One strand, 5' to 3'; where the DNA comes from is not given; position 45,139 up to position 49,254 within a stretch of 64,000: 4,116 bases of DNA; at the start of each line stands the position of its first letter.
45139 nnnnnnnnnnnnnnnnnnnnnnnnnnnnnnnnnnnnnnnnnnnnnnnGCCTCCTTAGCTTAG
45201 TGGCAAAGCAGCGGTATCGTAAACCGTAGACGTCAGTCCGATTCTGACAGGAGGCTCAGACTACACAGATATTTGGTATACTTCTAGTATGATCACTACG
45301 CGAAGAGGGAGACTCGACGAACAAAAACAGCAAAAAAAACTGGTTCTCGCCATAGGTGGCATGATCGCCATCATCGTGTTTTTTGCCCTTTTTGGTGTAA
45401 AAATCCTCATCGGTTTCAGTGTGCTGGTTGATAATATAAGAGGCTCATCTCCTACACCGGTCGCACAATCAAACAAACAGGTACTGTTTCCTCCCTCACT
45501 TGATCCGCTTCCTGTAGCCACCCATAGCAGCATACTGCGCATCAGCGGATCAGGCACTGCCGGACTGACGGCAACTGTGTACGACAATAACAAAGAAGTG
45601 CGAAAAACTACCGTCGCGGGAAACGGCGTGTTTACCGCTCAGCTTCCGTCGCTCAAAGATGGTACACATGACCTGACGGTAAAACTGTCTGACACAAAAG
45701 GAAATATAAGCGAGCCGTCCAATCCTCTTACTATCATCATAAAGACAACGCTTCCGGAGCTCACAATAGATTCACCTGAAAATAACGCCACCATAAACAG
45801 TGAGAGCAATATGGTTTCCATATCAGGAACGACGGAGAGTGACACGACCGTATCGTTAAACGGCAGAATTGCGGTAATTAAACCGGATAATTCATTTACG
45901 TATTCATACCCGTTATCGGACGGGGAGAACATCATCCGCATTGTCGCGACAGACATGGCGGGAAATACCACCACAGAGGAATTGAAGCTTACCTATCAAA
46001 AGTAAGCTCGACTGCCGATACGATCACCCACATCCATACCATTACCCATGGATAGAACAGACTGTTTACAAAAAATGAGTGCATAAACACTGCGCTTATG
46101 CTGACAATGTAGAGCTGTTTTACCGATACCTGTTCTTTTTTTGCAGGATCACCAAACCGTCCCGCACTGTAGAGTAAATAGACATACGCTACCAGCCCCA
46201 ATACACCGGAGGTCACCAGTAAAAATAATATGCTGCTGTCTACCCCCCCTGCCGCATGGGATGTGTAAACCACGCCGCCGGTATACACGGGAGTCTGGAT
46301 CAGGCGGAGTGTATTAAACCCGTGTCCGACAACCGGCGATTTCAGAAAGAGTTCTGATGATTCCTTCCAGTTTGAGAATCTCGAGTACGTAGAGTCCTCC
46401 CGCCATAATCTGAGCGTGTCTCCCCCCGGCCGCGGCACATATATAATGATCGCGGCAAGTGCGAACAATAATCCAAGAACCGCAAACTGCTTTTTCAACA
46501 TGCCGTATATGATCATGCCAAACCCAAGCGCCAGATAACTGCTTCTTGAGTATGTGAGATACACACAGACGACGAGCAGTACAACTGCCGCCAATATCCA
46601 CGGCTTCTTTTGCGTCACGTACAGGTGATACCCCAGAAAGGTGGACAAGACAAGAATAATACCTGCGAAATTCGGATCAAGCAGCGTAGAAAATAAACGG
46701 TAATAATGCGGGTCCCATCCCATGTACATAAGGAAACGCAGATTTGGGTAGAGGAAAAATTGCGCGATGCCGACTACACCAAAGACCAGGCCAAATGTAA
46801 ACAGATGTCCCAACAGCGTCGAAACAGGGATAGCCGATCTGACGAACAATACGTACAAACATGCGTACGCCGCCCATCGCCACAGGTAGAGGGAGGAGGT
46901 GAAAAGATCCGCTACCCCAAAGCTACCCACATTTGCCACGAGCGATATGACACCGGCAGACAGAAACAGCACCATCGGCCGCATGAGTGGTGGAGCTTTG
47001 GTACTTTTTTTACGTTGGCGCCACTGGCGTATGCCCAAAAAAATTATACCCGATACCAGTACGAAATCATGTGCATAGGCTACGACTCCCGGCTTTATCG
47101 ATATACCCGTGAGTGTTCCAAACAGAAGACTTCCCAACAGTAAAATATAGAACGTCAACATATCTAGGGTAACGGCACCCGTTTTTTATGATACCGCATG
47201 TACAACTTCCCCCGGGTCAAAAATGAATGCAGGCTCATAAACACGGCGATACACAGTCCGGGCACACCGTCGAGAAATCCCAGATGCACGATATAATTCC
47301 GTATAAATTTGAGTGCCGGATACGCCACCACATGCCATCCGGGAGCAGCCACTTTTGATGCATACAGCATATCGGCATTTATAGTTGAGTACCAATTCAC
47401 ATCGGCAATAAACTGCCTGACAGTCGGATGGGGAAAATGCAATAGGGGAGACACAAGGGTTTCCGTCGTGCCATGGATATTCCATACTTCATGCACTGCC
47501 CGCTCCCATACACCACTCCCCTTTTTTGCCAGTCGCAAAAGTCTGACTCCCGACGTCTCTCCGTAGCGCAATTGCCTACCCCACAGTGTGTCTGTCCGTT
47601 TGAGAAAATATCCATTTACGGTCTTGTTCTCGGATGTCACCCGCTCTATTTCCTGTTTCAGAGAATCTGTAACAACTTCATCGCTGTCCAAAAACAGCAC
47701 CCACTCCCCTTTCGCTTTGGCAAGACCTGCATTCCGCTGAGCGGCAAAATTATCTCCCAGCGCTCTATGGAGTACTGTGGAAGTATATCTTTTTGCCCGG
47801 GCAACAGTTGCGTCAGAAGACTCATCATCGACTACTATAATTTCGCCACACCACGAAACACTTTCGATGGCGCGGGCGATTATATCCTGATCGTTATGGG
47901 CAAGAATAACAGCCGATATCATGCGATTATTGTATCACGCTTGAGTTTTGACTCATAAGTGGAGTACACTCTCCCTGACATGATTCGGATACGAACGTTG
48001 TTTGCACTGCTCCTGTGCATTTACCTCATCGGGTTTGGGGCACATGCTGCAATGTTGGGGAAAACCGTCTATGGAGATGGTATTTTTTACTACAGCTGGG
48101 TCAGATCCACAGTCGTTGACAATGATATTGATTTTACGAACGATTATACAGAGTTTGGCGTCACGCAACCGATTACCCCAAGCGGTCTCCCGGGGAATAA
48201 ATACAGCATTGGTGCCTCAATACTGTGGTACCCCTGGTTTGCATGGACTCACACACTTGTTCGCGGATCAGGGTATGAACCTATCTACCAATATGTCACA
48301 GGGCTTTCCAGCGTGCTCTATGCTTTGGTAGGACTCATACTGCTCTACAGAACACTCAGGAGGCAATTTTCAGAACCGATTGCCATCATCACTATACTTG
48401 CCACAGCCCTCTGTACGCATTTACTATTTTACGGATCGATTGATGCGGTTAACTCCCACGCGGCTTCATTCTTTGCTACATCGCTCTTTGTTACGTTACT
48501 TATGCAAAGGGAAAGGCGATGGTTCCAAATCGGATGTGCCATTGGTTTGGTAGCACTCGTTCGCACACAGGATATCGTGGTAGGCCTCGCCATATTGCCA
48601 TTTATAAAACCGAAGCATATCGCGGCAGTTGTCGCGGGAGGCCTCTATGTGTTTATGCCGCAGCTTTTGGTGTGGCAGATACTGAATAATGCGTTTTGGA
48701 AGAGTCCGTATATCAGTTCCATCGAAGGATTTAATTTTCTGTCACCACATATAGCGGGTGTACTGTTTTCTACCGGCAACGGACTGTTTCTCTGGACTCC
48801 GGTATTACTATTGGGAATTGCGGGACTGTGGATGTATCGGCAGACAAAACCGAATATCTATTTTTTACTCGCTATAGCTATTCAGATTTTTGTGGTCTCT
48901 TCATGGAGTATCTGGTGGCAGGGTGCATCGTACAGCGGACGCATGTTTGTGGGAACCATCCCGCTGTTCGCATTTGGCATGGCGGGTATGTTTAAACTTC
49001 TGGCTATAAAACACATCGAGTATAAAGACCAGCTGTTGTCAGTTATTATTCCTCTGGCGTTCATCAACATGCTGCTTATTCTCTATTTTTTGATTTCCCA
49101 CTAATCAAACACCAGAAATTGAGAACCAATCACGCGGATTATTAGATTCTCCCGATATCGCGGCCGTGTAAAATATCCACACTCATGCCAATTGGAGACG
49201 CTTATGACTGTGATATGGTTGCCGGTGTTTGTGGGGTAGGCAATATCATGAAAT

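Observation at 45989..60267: Envelope glycosylation island with a PMT/ArnT-like GT39 enzyme, and nearby secreted proteins carrying Pro/Thr-rich linkers (candidate protein O-glycosylation system)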

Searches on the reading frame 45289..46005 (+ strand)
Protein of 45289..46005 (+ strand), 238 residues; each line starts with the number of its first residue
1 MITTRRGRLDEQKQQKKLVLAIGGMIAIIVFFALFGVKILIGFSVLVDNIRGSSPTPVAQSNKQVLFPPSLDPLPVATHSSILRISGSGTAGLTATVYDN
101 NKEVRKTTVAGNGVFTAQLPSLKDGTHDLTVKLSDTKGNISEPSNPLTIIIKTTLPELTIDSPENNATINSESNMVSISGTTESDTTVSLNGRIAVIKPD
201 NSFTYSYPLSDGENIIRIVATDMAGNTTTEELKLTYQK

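Call 4: search_protein_families(library=pfam, proteins=[window:45289-46005:+], max_evalue=0.01)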
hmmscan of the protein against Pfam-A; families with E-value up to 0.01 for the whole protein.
window:45289-46005:+ (238 aa): 8 families
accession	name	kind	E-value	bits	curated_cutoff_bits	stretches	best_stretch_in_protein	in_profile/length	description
PF09136.16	Glucodextran_B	-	4.1e-16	59.1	27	1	156-235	1-80/83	Glucodextranase, domain B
PF19077.6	Big_13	-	5.5e-14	52.9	27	2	78-151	24-100/102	Bacterial Ig-like domain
PF17936.7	Big_6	-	1.4e-11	44.9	27.6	1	83-144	15-77/83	Bacterial Ig domain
PF12733.13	Cadherin-like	-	6.9e-05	23.7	24.2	1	165-229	18-80/89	Cadherin-like beta sandwich domain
PF16640.11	Big_3_5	-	0.0014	19.6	35.5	1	91-148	27-84/88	Bacterial Ig-like domain (group 3)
PF05506.17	PLipase_C_C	-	0.0019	19.5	24.4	1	81-133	14-69/80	Bacterial phospholipase C, C-terminal domain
PF08329.16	ChitinaseA_N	-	0.003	17.7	21.2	1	88-170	48-130/133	Chitinase A, N-terminal domain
PF13750.12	Big_3_3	-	0.0071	16.5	27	0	116-183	6-75/157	Bacterial Ig-like domain (group 3)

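Call 6: search_protein_families(library=ncbifam, proteins=[window:45289-46005:+], max_evalue=0.01)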
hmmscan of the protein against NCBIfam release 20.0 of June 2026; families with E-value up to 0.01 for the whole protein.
window:45289-46005:+ (238 aa): 4 families
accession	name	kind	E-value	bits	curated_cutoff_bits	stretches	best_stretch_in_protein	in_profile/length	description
NF033510.3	Ca_tandemer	repeat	2.2e-19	69.6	50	2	76-140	26-95/96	Ca2+-stabilized repeat-containing adhesin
NF040520.1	Ig_like_BLP2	equivalog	5.9e-09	34.6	750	1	84-168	541-629/730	Ig-like repeat protein Blp2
NF033707.1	T9SS_sortase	equivalog_domain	9.3e-05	20.2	420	0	111-146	950-985/1095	type IX secretion system sortase PorU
NF047446.1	barrel_OmpL47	domain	0.00026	21.4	40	0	210-230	41-61/68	OmpL47-type beta-barrel domain-containing protein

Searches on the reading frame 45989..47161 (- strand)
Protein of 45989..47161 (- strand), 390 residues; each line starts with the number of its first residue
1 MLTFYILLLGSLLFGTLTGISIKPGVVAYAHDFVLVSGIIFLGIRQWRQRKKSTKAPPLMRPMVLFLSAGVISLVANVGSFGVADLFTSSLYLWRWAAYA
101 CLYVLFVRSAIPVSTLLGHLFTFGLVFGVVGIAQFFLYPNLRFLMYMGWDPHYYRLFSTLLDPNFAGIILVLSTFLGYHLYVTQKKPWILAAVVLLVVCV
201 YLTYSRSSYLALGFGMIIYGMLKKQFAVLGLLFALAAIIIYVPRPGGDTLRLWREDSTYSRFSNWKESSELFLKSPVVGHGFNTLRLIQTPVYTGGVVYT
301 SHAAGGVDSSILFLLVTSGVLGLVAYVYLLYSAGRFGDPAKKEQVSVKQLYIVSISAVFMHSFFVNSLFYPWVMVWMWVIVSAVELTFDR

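Call 4: search_protein_families(library=pfam, proteins=[window:45989-47161:-], max_evalue=0.01)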
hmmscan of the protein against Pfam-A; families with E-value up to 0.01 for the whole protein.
window:45989-47161:- (390 aa): 1 family
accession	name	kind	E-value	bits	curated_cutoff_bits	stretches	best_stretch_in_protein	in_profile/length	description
PF04932.20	Wzy_C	-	2.6e-14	53.7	31.7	1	191-327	1-149/149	O-Antigen ligase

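Call 6: search_protein_families(library=ncbifam, proteins=[window:45989-47161:-], max_evalue=0.01)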
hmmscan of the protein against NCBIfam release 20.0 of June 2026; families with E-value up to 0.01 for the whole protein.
window:45989-47161:- (390 aa): 0 families

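Call 55: search_solved_structures(query=window:45989-47161:-, max_evalue=10)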
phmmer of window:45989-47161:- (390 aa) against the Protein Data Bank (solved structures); distinct sequences matched with E-value up to 10: 1.
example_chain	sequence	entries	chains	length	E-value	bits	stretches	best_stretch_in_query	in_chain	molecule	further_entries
8pe9_L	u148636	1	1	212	0.6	12.4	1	44-109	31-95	PRTH-101 Fab, light chain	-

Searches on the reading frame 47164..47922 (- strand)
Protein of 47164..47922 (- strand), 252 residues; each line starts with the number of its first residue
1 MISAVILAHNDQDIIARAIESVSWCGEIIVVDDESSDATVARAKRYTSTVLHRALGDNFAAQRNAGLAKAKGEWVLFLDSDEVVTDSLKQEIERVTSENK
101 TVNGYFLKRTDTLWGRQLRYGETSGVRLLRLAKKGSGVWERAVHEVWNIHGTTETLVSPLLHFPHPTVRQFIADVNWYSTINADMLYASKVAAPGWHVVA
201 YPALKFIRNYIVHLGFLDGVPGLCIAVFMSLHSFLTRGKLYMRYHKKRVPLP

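Call 4: search_protein_families(library=pfam, proteins=[window:47164-47922:-], max_evalue=0.01)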
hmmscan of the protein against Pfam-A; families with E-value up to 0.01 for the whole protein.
window:47164-47922:- (252 aa): 4 families
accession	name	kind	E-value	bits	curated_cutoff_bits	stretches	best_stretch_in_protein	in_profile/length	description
PF00535.33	Glycos_transf_2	-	1.8e-19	70.7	23.3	1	3-104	1-112/168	Glycosyl transferase family 2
PF10111.15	Glyco_tranf_2_2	-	2.5e-05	24.4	27.3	1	27-93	31-104/276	Glycosyltransferase like family 2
PF13704.12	Glyco_tranf_2_4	-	5.4e-05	24.1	27.5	1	10-85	2-85/98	Glycosyl transferase family 2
PF13641.12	Glyco_tranf_2_3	-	0.0046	17.4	27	1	2-88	3-103/230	Glycosyltransferase like family 2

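Call 6: search_protein_families(library=ncbifam, proteins=[window:47164-47922:-], max_evalue=0.01)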
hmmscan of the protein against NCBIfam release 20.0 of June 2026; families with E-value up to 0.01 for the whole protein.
window:47164-47922:- (252 aa): 16 families
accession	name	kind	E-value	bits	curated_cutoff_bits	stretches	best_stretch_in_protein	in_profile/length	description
TIGR04283.1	glyco_like_mftF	equivalog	1.1e-15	57.8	182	1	2-109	1-110/221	TIGR04283 family arsenosugar biosynthesis glycosyltransferase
TIGR03965.1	mycofact_glyco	equivalog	3.4e-10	39.4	280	1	3-84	77-167/467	mycofactocin biosynthesis glycosyltransferase MftF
NF041875.1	EPS_EpsD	equivalog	4.9e-09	36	370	1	27-92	32-100/325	exopolysaccharide biosynthesis glycosyltransferase EpsD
NF007482.0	PRK10073.1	equivalog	1.2e-08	34.4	423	1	3-97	9-111/334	glycosyltransferase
NF047683.1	TeichurnBiosyTuaG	equivalog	1.2e-07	31.7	400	1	2-96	8-112/252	teichuronic acid biosynthesis protein TuaG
TIGR04195.1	S_glycosyl_SunS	equivalog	2.4e-07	29.9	350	1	2-96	59-155/421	SunS family peptide S-glycosyltransferase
NF050050.1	ProtGlycPglI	equivalog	4.2e-06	26.4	500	1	2-100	4-113/306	GalNAc(5)-diNAcBac-PP-undecaprenol beta-1,3-glucosyltransferase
NF038302.1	EPS_HpsE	equivalog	9.9e-06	24.7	300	1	18-87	28-102/307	hormogonium polysaccharide biosynthesis glycosyltransferase HpsE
NF010496.0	PRK13915.1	equivalog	3.5e-05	23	262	1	2-81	33-126/307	glucosyl-3-phosphoglycerate synthase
NF041865.1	EpsU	equivalog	0.00034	19.7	700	1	5-101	44-153/394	exopolysaccharide biosynthesis GT2 family glycosyltransferase EpsU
NF053739.1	GlytfEpsEBac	equivalog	0.00036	19.6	450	1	4-94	5-102/265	glycosyltransferase EpsE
TIGR03937.1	PgaC_IcaA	equivalog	0.00052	19.1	422.3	1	2-87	47-141/407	poly-beta-1,6-N-acetyl-D-glucosamine synthase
NF050819.1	PolSacchBiosHfsG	equivalog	0.00093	18.4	500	1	9-98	22-120/302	polysaccharide biosynthesis protein HfsG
TIGR03469.1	HpnB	hypoth_equivalog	0.0014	17.7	379.25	1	2-50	46-99/386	hopene-associated glycosyltransferase HpnB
NF058614.1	PPMAGASynPpgS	equivalog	0.0079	15.6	370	0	5-78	5-81/226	polyprenyl-phospho-N-acetylgalactosaminyl synthase PpgS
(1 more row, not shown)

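Call 56: search_solved_structures(query=window:47164-47922:-, max_evalue=1)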
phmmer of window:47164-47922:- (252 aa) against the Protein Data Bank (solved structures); distinct sequences matched with E-value up to 1: 23.
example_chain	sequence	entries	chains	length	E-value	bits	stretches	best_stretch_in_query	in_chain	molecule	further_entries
22ao_A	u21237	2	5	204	2.1e-16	63.1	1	2-158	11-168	GmaR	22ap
8vh7_A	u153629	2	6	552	1.2e-05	27.8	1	2-86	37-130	Heparosan synthase B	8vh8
8viw_A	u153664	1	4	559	1.2e-05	27.8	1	2-86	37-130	Heparosan synthase B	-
6h1j_A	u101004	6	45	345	2.1e-05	27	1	25-100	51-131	Probable ss-1,3-N-acetylglucosaminyltransferase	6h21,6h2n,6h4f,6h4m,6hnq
7msk_A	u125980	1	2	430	2.5e-05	26.8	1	3-89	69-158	Glyco_trans_2-like domain-containing protein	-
9jma_A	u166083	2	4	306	0.00059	22.3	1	2-85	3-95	GalNAc(5)-diNAcBac-PP-undecaprenol beta-1,3-glucosyltransferase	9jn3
5hea_A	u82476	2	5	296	0.00062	22.2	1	2-99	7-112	Putative glycosyltransferase (GalT1)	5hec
5tze_C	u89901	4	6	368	0.00065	22.1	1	27-90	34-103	Glycosyl transferase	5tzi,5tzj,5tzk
7msp_A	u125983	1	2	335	0.001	21.5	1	3-95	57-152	SPbeta prophage-derived glycosyltransferase SunS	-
5tz8_A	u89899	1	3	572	0.0013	21.1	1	27-90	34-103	Glycosyl transferase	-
7msn_A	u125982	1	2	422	0.0014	21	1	3-95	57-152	SPbeta prophage-derived glycosyltransferase SunS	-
3bcv_A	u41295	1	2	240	0.0071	18.7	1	15-95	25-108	Putative glycosyltransferase protein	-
8bz8_A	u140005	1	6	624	0.085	15.2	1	27-115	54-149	Glycosyltransferase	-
8bz4_A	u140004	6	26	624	0.087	15.2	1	27-115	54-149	Glycosyltransferase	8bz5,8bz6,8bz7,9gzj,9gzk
6p61_A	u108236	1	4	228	0.1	14.9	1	2-96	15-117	Glycosyltransferase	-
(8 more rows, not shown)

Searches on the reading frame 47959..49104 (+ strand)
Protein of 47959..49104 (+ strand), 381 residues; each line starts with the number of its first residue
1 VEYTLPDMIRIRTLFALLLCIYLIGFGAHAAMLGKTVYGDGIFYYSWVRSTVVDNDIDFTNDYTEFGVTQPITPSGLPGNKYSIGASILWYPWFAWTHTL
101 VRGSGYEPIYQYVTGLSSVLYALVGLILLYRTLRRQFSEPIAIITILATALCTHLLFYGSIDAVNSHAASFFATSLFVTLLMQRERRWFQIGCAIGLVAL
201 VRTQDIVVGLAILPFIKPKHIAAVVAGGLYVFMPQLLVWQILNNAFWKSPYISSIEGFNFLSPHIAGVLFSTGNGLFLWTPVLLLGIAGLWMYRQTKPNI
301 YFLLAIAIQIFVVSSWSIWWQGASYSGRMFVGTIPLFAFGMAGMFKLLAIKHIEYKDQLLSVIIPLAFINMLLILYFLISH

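Call 4: search_protein_families(library=pfam, proteins=[window:47959-49104:+], max_evalue=0.01)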
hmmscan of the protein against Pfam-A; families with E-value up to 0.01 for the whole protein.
window:47959-49104:+ (381 aa): 1 family
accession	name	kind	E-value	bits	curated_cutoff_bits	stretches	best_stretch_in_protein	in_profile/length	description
PF13231.12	PMT_2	-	5.8e-08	33.6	26.1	1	91-215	6-128/160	Dolichyl-phosphate-mannose-protein mannosyltransferase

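Call 6: search_protein_families(library=ncbifam, proteins=[window:47959-49104:+], max_evalue=0.01)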
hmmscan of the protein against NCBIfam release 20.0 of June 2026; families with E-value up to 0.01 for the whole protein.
window:47959-49104:+ (381 aa): 0 families

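Call 11: search_solved_structures(query=window:47959-49104:+, max_evalue=10)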
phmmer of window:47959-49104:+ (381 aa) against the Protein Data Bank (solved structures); distinct sequences matched with E-value up to 10: 0.
